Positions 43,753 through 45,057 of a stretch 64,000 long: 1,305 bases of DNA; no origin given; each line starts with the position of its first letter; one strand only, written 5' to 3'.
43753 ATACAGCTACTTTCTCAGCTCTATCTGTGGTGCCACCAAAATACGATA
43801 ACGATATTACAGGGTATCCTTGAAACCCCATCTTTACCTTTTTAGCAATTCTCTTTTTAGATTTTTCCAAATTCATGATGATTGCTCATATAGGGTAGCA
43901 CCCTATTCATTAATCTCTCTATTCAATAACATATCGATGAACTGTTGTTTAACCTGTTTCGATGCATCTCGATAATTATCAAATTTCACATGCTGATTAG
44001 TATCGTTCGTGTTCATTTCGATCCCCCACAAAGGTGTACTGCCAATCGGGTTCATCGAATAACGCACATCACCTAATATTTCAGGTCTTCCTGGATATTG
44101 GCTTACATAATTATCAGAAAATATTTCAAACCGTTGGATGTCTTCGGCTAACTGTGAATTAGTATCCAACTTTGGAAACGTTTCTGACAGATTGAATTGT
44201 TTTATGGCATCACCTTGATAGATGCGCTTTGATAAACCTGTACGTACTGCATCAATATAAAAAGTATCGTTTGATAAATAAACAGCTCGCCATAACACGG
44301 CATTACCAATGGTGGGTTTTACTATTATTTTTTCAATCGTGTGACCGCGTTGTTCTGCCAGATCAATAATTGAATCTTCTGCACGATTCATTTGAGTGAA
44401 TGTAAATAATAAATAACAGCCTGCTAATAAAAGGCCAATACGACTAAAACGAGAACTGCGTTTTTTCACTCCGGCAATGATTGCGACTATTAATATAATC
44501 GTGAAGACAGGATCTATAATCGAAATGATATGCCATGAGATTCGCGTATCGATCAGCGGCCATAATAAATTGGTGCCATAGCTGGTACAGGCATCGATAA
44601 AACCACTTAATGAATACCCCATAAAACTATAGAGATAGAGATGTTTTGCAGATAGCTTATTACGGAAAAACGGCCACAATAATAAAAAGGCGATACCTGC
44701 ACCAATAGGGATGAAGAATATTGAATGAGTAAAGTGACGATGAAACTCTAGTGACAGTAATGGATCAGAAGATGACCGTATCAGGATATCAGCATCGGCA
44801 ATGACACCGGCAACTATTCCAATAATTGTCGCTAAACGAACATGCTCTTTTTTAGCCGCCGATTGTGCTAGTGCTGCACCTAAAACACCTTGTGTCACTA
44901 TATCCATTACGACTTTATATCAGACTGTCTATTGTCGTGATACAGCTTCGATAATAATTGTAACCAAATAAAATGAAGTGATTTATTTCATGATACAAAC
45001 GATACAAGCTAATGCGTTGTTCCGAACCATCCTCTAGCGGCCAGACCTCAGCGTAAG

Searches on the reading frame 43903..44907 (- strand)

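Call 112: search_protein_families(library=pfam, proteins=[window:43903-44907:-], max_evalue=0.0001)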
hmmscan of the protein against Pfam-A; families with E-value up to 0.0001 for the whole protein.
window:43903-44907:- (334 aa): 1 family
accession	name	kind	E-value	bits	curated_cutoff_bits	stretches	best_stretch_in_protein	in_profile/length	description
PF04307.19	YdjM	-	3.9e-32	111.6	29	1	1-175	1-175/176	YdjM inner membrane protein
